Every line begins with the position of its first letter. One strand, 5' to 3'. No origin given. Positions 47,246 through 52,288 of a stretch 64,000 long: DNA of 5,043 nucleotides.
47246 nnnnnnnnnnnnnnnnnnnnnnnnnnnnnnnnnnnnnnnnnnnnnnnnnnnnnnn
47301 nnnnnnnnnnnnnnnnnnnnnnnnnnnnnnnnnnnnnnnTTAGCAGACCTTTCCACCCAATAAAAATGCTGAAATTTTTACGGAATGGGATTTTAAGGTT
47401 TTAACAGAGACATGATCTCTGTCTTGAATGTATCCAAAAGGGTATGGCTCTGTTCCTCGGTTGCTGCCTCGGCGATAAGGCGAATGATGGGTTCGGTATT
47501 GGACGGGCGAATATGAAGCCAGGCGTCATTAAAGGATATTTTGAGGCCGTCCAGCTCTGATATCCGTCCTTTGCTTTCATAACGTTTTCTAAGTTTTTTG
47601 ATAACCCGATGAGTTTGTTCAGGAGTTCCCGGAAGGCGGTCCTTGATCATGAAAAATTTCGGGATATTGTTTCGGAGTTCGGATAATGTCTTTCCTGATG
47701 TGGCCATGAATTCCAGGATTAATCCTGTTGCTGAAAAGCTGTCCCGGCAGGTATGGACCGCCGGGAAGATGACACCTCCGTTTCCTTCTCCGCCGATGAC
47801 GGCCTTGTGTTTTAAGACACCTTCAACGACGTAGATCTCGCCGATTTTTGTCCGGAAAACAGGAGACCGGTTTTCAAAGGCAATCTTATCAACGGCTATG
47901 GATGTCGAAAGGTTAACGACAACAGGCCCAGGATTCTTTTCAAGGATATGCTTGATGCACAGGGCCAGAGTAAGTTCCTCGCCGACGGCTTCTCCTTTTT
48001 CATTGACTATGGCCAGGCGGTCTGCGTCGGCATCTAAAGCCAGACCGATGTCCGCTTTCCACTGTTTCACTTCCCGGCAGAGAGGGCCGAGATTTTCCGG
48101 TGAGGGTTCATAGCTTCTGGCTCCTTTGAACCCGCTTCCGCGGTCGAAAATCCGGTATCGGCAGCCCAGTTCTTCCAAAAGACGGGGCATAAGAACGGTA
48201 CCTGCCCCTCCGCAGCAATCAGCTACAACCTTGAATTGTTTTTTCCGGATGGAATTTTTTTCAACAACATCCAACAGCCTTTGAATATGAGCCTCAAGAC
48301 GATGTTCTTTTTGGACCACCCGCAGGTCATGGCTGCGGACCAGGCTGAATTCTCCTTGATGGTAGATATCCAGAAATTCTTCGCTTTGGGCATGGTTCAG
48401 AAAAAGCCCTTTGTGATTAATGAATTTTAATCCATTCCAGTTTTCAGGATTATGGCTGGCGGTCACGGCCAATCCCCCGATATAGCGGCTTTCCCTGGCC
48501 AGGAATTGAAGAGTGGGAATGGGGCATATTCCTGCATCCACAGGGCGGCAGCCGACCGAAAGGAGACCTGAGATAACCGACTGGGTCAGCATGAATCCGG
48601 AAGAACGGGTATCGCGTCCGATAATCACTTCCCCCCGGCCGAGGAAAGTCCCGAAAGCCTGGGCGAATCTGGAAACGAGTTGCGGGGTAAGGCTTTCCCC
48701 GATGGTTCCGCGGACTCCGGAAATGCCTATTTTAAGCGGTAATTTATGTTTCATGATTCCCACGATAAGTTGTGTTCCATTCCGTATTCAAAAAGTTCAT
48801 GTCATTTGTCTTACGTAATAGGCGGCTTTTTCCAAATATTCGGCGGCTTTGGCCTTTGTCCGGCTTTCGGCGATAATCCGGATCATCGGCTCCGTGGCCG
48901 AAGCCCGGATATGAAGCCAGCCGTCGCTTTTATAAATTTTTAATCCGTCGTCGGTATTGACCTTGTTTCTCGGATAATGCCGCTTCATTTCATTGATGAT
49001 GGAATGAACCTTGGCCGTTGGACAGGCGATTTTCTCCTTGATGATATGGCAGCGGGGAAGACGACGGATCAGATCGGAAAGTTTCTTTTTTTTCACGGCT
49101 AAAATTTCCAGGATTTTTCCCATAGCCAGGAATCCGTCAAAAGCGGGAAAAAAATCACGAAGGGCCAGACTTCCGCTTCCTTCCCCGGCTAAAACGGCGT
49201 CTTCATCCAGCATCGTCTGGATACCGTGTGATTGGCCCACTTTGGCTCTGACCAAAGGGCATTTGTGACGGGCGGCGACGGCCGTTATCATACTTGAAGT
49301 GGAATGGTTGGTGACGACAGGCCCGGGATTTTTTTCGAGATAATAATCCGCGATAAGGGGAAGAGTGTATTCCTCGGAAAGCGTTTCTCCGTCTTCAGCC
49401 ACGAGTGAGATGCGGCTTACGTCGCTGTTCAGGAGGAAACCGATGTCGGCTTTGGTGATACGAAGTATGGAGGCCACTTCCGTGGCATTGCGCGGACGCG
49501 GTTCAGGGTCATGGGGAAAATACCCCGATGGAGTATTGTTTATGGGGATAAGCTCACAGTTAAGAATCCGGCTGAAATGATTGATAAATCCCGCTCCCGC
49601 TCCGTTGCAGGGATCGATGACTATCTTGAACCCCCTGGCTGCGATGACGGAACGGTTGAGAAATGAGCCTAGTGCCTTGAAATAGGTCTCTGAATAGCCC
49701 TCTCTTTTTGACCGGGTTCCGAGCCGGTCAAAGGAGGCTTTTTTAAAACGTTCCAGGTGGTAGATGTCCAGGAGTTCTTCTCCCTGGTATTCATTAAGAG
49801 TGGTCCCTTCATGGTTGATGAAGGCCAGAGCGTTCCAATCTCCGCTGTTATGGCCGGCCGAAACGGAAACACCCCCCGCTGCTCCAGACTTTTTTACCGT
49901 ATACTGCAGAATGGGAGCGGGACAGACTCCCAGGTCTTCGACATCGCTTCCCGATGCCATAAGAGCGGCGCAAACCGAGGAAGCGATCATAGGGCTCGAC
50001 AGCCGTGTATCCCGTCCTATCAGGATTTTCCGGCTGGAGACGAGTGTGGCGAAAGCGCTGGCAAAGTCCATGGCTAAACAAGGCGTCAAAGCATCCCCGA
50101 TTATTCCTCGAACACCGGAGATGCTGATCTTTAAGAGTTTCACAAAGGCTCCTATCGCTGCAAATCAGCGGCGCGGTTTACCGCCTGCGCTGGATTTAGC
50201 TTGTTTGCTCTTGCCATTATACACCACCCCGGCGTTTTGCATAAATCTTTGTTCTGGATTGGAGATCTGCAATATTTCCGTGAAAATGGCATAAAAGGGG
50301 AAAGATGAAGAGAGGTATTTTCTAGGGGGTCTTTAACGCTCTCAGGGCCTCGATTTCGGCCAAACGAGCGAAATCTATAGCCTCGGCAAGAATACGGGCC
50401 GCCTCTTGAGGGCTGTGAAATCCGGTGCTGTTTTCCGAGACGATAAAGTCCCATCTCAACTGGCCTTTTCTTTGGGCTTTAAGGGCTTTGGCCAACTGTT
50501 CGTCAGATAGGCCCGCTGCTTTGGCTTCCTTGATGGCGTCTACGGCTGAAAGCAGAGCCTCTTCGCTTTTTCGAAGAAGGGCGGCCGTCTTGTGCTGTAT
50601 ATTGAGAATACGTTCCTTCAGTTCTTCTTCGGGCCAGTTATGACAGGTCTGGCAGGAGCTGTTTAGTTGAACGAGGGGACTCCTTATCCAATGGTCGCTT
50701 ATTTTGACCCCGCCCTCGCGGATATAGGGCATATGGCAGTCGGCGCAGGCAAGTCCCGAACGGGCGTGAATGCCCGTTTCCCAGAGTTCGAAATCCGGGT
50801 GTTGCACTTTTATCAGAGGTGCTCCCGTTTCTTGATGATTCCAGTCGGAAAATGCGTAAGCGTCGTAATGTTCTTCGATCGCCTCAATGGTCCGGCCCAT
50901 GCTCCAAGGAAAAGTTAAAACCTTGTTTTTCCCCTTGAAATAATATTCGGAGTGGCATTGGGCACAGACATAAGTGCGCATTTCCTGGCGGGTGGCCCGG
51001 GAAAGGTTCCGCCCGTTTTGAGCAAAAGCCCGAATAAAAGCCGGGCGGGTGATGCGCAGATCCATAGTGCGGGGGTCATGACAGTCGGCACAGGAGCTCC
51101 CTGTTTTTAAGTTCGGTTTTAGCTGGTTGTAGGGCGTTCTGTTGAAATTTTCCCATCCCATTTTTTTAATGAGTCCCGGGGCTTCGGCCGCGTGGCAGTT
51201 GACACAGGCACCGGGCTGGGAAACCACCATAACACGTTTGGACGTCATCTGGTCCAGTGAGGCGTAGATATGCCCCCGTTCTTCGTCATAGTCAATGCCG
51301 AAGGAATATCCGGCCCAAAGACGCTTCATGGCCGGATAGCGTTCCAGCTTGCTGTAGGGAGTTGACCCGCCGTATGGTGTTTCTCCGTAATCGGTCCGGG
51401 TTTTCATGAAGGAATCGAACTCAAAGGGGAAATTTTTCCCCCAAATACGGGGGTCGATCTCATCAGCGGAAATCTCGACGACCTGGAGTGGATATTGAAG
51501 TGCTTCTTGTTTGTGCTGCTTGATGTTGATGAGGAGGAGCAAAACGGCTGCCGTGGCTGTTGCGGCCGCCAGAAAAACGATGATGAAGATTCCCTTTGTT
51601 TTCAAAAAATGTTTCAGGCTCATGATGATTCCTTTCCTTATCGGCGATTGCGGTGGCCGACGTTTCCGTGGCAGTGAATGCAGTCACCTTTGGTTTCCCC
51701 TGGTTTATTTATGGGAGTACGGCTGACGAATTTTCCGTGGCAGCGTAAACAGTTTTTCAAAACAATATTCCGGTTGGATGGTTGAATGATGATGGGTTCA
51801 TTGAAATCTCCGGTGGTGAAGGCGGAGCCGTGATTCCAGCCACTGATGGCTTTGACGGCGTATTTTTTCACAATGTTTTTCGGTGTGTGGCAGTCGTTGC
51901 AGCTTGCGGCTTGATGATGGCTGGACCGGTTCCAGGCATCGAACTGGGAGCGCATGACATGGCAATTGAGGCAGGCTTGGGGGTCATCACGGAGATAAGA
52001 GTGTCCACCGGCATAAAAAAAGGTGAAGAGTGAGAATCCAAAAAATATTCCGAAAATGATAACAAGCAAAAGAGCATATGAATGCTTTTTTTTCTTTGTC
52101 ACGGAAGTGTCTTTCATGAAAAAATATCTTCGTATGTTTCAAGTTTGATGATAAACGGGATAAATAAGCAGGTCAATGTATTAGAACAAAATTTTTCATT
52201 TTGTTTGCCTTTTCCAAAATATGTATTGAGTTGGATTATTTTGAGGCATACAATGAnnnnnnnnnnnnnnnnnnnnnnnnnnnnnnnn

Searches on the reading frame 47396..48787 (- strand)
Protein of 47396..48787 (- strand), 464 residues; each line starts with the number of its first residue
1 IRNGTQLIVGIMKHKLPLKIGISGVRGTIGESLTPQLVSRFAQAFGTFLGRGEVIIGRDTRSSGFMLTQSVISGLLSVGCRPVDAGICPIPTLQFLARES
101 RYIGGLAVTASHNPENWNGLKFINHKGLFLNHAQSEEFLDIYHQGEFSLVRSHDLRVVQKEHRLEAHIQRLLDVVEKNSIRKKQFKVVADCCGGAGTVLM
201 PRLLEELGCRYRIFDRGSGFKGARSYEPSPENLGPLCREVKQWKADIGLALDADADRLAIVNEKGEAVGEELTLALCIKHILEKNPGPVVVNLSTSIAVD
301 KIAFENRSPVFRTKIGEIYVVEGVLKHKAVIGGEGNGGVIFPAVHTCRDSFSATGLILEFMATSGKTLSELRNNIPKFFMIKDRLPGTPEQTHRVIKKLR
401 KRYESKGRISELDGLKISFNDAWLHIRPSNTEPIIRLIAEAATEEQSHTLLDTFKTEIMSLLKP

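Call 56: search_protein_families(library=pfam, max_evalue=0.000001, proteins=[window:47396-48787:-])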
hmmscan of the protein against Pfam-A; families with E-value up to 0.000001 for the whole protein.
window:47396-48787:- (464 aa): 4 families
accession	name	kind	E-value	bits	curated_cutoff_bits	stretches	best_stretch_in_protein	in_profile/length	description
PF02878.22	PGM_PMM_I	-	2.2e-33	115.3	22.5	1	19-147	3-136/138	Phosphoglucomutase/phosphomannomutase, alpha/beta/alpha domain I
PF02880.22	PGM_PMM_III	-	1.5e-22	80.3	20.7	1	273-376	5-112/115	Phosphoglucomutase/phosphomannomutase, alpha/beta/alpha domain III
PF02879.22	PGM_PMM_II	-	7.6e-20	71.8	29.3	1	166-265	2-103/103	Phosphoglucomutase/phosphomannomutase, alpha/beta/alpha domain II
PF00408.26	PGM_PMM_IV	-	6.5e-09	36.2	23.1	1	400-453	16-64/68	Phosphoglucomutase/phosphomannomutase, C-terminal domain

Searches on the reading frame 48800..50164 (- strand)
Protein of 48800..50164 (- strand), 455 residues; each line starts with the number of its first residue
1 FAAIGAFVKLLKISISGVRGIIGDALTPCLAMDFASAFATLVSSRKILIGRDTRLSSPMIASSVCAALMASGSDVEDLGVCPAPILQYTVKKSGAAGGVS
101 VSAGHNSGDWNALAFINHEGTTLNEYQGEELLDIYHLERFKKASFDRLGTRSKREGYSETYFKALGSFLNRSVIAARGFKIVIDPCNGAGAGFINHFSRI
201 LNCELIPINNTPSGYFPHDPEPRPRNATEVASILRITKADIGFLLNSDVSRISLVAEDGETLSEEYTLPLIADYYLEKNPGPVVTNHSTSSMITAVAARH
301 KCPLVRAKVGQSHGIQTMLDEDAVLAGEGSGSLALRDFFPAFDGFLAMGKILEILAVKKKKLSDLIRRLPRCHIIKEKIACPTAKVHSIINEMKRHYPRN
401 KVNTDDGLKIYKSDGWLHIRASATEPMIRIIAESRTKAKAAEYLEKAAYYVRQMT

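Call 56: search_protein_families(library=pfam, max_evalue=0.000001, proteins=[window:48800-50164:-])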
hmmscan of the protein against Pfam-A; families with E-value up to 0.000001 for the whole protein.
window:48800-50164:- (455 aa): 4 families
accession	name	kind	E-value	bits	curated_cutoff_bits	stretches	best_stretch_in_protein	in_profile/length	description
PF02878.22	PGM_PMM_I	-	7.3e-27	94.2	22.5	1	16-139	7-135/138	Phosphoglucomutase/phosphomannomutase, alpha/beta/alpha domain I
PF02880.22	PGM_PMM_III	-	1.5e-20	73.9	20.7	1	266-369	4-111/115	Phosphoglucomutase/phosphomannomutase, alpha/beta/alpha domain III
PF02879.22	PGM_PMM_II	-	5e-17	62.8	29.3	1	160-259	2-103/103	Phosphoglucomutase/phosphomannomutase, alpha/beta/alpha domain II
PF00408.26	PGM_PMM_IV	-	2.3e-09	37.6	23.1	1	399-446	21-64/68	Phosphoglucomutase/phosphomannomutase, C-terminal domain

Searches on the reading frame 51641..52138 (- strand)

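Call 56: search_protein_families(library=pfam, max_evalue=0.000001, proteins=[window:51641-52138:-])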
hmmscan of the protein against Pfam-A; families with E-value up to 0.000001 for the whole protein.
window:51641-52138:- (166 aa): 2 families
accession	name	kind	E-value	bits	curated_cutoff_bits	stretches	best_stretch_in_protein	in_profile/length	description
PF03264.19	Cytochrom_NNT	-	1.1e-11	45.3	24.1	1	18-163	3-170/174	NapC/NirT cytochrome c family, N-terminal region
PF14522.11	Cytochrome_C7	-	1.2e-08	35.1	24.8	0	53-88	13-52/67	Cytochrome c7 and related cytochrome c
